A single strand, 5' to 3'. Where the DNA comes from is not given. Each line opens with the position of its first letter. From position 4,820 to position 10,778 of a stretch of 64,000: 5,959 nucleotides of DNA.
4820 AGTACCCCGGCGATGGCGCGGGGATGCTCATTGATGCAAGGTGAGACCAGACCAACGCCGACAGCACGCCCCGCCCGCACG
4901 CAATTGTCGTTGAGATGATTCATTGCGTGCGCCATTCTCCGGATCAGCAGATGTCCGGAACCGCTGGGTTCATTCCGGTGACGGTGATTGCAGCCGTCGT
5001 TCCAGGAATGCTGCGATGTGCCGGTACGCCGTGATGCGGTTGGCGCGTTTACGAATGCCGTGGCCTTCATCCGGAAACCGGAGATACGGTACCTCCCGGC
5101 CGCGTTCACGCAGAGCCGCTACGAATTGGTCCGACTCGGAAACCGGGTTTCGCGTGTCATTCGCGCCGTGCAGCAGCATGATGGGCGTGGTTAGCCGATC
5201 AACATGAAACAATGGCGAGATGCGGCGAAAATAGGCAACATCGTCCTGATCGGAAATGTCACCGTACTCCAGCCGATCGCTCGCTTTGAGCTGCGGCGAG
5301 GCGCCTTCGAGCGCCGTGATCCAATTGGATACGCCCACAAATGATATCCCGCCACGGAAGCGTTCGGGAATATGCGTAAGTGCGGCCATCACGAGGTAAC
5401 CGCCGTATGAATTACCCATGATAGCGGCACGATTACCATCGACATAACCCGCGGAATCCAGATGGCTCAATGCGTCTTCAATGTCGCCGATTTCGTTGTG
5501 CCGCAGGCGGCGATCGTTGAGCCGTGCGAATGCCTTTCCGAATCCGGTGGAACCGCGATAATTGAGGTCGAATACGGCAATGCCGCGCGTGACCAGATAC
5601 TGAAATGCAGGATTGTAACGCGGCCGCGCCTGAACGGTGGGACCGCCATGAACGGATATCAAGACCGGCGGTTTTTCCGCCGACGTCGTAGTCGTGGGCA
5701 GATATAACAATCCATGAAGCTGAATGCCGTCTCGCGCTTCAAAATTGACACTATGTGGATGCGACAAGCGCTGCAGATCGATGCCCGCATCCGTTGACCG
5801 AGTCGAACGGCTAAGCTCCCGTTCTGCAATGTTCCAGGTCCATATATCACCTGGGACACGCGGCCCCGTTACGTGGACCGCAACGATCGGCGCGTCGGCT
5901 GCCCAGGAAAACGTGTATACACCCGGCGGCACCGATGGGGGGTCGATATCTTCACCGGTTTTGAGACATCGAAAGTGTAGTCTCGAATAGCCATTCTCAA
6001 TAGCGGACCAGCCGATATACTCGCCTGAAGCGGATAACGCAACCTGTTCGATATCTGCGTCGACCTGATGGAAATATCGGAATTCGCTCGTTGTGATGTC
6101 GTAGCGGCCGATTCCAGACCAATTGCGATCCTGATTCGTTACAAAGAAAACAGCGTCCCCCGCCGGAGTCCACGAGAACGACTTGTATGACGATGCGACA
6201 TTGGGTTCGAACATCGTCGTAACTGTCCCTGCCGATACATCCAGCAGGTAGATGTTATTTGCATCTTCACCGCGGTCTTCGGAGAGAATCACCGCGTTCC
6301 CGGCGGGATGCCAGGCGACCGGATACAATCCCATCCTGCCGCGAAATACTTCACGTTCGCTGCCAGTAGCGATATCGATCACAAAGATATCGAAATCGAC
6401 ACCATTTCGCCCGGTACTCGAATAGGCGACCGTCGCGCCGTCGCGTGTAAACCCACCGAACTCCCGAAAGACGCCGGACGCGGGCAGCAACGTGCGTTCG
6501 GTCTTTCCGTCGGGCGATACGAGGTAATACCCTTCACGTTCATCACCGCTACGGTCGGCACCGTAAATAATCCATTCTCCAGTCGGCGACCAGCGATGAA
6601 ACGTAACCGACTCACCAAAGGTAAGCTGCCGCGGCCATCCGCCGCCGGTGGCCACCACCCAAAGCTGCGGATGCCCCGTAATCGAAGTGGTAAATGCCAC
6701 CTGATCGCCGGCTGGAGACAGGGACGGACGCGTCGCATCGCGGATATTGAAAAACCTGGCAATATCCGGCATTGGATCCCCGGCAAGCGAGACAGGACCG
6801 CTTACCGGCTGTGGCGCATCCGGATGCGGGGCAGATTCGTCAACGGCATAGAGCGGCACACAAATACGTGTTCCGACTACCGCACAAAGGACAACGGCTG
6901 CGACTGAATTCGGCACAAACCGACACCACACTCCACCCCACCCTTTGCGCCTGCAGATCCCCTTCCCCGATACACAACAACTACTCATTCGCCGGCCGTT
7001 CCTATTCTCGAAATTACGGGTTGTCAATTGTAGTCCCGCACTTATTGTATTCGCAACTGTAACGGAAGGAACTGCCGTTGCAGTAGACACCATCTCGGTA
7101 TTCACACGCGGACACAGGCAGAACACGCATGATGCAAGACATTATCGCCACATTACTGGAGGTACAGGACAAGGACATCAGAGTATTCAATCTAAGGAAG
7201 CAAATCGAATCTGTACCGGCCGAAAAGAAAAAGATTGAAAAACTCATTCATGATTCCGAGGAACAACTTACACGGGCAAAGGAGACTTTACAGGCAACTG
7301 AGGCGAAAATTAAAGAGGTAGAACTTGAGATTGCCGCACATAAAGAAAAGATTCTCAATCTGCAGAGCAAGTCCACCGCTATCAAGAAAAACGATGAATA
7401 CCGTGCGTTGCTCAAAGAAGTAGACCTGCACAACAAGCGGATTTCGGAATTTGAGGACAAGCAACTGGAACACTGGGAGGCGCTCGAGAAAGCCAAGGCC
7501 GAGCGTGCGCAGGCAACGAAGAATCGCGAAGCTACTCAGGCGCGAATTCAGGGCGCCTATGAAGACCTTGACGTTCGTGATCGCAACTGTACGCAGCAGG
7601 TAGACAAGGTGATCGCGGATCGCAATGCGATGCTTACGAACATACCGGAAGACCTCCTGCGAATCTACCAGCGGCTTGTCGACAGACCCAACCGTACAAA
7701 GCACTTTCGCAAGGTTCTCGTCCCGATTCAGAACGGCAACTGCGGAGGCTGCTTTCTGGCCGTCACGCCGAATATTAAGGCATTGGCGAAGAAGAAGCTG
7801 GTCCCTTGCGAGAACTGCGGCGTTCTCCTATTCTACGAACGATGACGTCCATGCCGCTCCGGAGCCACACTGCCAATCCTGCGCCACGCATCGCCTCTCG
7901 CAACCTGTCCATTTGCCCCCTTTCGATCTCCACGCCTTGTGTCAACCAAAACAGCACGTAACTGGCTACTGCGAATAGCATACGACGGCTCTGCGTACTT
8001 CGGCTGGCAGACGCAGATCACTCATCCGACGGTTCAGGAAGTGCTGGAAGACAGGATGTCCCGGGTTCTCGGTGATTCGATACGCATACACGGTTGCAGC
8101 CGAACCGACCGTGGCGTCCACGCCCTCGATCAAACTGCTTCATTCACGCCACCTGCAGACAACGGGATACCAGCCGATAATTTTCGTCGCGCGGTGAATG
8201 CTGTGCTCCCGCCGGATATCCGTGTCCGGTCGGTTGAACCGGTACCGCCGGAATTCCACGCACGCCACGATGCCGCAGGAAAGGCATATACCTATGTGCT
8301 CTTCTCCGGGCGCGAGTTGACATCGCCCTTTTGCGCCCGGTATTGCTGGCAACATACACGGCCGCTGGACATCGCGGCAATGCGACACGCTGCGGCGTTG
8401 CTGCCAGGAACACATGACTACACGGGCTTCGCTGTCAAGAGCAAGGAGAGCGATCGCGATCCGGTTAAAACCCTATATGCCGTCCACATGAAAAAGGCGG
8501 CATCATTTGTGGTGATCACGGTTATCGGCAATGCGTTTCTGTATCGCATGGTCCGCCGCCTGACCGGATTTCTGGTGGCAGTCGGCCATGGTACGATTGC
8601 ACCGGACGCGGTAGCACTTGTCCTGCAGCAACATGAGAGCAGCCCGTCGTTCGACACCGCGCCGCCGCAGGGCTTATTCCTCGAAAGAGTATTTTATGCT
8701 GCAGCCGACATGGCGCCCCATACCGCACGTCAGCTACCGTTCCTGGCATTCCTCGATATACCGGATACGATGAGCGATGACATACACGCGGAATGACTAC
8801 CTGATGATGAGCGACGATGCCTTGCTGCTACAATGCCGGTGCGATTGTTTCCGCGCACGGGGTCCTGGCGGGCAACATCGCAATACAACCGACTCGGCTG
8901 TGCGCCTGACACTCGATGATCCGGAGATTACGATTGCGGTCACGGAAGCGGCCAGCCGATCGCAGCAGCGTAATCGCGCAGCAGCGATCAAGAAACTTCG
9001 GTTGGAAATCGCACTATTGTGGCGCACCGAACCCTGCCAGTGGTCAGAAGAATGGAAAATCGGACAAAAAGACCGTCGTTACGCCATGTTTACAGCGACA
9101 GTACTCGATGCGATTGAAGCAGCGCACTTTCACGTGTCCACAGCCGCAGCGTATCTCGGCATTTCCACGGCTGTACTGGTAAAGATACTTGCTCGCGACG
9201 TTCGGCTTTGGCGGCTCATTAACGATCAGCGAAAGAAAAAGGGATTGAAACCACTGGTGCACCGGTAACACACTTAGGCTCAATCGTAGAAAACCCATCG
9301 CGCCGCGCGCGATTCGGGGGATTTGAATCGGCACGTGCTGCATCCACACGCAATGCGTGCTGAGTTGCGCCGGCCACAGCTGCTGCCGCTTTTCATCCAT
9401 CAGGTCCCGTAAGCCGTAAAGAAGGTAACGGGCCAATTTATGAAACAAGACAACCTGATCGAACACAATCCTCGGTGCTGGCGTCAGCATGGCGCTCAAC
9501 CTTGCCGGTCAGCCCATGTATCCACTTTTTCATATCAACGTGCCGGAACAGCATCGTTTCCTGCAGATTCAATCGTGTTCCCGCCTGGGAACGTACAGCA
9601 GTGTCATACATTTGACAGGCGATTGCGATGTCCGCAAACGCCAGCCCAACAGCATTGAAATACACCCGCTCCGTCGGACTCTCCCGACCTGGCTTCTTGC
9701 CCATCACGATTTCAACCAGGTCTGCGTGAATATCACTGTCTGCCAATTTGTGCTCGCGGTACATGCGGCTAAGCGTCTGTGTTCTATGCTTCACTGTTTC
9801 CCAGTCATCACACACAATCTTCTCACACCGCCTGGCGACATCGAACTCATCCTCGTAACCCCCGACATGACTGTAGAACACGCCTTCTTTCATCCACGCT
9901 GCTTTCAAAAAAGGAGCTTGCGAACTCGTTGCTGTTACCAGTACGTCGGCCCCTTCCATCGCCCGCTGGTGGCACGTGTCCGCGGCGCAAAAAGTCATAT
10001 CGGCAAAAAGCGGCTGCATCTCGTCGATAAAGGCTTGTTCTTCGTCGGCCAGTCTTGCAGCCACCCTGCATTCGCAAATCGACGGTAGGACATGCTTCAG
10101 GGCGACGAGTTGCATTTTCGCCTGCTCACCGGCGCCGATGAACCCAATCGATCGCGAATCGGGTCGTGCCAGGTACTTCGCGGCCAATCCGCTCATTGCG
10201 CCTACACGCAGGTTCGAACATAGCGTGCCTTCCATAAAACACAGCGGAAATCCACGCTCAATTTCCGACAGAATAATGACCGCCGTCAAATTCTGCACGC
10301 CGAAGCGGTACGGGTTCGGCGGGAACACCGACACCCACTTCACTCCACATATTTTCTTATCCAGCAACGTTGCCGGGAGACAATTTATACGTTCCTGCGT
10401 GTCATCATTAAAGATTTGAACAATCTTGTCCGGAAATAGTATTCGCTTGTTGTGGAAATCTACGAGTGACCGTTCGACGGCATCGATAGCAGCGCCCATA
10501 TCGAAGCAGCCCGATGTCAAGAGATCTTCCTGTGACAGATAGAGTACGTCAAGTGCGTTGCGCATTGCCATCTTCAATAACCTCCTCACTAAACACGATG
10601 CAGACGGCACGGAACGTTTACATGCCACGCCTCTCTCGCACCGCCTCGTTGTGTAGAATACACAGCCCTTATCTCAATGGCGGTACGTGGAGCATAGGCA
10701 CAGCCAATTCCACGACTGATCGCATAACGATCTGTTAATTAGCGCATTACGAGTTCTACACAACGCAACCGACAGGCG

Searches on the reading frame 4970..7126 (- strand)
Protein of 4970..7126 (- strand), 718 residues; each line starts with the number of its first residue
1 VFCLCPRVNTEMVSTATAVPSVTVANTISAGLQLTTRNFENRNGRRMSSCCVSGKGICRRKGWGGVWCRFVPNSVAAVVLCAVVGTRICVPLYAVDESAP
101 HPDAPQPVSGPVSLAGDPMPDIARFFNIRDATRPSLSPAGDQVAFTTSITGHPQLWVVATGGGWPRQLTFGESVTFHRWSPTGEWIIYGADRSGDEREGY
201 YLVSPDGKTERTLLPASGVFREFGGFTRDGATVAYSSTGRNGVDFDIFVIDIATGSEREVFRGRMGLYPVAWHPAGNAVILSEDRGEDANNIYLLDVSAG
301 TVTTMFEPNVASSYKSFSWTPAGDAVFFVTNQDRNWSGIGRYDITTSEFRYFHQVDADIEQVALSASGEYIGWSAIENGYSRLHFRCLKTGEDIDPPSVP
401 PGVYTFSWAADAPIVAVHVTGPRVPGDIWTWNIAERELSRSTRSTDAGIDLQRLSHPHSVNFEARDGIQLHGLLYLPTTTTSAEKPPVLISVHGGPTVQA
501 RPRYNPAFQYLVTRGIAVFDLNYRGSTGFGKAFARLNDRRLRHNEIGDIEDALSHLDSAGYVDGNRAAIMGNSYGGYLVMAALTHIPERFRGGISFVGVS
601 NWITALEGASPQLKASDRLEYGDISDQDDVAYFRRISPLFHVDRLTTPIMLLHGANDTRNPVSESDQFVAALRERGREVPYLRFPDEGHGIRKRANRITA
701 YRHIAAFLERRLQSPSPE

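Call 77: search_protein_families(library=pfam, proteins=[window:4970-7126:-], max_evalue=0.0001)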
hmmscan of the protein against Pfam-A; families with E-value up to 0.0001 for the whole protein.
window:4970-7126:- (718 aa): 7 families
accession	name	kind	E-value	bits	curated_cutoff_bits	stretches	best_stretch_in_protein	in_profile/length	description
PF00326.27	Peptidase_S9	-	1.6e-49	168.7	22.6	1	506-713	5-211/213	Prolyl oligopeptidase family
PF20434.5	BD-FAE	-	2.6e-10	40.6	26.8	1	474-672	3-215/215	BD-FAE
PF12146.15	Hydrolase_4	-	1.4e-08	34.8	27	0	501-595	17-106/239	Serine aminopeptidase, S33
PF25174.1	Beta-prop_THOC3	-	1.1e-06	28.3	305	0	246-370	70-185/272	THOC3 beta-propeller domain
PF02129.25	Peptidase_S15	-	1.5e-06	28.5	23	0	466-604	1-134/262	X-Pro dipeptidyl-peptidase (S15 family)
PF01738.24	DLH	-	3e-06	27.4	21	1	535-701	68-197/217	Dienelactone hydrolase family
PF00930.27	DPPIV_N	-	3.7e-05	23.1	22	0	232-347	145-270/354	Dipeptidyl peptidase IV (DPP IV) N-terminal region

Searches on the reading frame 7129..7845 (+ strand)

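Call 42: search_protein_families(library=pfam, proteins=[window:7129-7845:+], max_evalue=0.01)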
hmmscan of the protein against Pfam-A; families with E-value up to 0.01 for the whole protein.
window:7129-7845:+ (238 aa): 2 families
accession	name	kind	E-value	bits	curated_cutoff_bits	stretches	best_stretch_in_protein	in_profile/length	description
PF24481.2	CT398_CC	-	8.6e-12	45.7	27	1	13-185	2-177/180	CT398-like coiled coil hairpin domain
PF02591.20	Zn_ribbon_9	-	1.7e-05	25.2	29.1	1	205-234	2-33/33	C4-type zinc ribbon domain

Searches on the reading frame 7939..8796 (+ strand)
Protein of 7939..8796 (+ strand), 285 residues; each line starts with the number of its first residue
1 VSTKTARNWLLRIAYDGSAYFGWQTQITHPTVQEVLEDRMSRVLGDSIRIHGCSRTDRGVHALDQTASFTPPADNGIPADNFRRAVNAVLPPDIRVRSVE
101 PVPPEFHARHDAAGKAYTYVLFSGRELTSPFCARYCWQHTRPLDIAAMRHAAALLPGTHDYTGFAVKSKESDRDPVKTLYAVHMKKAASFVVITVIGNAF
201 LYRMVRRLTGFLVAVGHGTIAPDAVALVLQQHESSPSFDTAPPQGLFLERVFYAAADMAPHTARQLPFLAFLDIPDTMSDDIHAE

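Call 42: search_protein_families(library=pfam, proteins=[window:7939-8796:+], max_evalue=0.01)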
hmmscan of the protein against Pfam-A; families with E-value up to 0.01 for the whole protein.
window:7939-8796:+ (285 aa): 1 family
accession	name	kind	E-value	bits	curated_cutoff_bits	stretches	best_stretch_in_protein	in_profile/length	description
PF01416.25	PseudoU_synth_1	-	1.8e-35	122.1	23.3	2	151-253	1-107/108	tRNA pseudouridine synthase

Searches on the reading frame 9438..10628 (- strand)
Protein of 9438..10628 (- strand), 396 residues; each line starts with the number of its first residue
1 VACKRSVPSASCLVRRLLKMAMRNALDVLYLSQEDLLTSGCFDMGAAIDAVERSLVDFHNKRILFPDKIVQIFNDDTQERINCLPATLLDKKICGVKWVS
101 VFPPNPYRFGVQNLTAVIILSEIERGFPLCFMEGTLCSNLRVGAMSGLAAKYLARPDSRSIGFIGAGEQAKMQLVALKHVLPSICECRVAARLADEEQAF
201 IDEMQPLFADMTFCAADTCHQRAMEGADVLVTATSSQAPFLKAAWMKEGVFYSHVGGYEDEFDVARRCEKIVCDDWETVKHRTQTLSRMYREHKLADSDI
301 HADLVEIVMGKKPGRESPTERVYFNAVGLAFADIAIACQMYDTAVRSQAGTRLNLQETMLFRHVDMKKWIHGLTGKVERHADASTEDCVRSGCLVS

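Call 42: search_protein_families(library=pfam, proteins=[window:9438-10628:-], max_evalue=0.01)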
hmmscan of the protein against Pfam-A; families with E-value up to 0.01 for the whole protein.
window:9438-10628:- (396 aa): 2 families
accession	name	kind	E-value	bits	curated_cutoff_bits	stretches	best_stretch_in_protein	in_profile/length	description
PF02423.21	OCD_Mu_crystall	-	3.4e-57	194.2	24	1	44-346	17-312/314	Ornithine cyclodeaminase/mu-crystallin family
PF01488.26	Shikimate_DH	-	6.6e-05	23.5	24.3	1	148-250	2-99/138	Shikimate / quinate 5-dehydrogenase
